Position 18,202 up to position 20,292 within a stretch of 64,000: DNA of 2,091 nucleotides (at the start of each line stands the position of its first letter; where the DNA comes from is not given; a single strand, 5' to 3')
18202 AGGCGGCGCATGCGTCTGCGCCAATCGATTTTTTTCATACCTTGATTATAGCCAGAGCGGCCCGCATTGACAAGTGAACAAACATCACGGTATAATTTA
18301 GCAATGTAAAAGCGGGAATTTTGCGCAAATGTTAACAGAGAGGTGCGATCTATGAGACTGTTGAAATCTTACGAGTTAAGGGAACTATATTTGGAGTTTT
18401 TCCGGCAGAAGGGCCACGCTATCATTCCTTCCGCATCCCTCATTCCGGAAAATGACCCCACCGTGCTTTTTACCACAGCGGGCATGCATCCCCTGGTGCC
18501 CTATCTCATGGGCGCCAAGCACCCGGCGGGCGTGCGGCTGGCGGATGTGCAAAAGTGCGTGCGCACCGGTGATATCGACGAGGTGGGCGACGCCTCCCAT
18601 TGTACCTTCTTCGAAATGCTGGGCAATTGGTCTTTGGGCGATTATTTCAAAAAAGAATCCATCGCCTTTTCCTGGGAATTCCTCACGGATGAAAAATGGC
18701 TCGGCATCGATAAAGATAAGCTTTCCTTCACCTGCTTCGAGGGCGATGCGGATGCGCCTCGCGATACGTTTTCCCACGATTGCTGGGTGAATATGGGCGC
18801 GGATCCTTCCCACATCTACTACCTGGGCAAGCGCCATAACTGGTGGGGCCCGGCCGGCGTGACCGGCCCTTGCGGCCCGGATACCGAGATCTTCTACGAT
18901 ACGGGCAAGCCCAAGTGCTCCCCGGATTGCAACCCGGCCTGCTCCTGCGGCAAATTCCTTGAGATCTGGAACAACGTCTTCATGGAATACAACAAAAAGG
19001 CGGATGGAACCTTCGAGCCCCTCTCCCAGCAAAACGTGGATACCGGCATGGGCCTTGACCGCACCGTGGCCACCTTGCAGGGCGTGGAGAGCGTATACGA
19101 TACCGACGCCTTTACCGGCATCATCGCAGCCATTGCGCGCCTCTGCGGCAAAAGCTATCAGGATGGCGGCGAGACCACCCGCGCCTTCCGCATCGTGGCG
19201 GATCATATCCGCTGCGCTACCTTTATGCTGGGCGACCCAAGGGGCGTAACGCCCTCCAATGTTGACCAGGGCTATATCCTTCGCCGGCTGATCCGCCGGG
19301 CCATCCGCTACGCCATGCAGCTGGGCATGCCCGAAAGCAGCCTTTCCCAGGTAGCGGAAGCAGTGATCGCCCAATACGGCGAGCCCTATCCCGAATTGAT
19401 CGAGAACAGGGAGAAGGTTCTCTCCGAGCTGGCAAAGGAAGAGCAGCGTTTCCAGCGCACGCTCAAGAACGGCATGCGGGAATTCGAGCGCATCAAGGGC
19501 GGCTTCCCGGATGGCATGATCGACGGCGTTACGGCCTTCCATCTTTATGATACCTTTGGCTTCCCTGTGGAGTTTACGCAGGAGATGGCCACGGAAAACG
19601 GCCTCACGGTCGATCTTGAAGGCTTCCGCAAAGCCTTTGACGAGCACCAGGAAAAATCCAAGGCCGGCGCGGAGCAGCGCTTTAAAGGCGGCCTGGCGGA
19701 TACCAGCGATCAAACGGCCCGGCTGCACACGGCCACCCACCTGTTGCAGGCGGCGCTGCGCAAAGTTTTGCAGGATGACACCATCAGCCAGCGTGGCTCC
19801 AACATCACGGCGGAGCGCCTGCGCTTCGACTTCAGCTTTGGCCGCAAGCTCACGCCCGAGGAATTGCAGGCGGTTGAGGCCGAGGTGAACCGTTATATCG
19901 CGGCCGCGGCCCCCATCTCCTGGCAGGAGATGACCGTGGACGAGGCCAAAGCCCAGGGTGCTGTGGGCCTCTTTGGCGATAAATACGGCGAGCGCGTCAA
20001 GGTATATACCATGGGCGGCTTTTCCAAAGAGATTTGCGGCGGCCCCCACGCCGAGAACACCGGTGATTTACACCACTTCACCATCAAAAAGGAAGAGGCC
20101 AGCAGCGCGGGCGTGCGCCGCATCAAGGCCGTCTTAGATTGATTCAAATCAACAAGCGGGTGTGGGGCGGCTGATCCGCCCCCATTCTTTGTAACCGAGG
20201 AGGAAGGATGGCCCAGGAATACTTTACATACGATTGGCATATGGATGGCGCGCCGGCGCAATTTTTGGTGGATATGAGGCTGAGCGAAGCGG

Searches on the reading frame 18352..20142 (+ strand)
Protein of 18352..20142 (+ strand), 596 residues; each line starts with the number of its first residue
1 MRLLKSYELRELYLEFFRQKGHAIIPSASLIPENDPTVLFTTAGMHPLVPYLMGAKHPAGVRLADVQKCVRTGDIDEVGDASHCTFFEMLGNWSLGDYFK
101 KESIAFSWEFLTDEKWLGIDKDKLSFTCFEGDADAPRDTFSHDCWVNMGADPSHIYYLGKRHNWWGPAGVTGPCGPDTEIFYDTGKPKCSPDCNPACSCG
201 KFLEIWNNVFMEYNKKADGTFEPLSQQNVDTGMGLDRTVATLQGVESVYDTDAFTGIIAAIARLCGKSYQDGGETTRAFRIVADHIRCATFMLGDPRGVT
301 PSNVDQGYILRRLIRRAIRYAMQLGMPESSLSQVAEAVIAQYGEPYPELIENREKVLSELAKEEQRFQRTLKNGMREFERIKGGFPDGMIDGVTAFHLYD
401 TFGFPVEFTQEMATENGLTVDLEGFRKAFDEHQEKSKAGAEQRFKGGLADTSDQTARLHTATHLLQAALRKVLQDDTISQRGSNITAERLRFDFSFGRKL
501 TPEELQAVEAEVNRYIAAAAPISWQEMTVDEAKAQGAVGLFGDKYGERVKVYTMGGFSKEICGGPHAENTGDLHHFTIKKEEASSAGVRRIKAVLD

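Call 74: search_protein_families(library=pfam, proteins=[window:18352-20142:+], max_evalue=0.00001)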
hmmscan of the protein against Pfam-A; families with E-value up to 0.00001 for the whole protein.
window:18352-20142:+ (596 aa): 2 families
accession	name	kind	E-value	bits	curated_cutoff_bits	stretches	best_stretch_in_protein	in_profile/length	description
PF01411.24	tRNA-synt_2c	-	3.4e-142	475.2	30.3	1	8-461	1-451/552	tRNA synthetases class II (A)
PF07973.19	tRNA_SAD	-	2e-14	53.7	24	1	549-591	1-43/44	Threonyl and Alanyl tRNA synthetase second additional domain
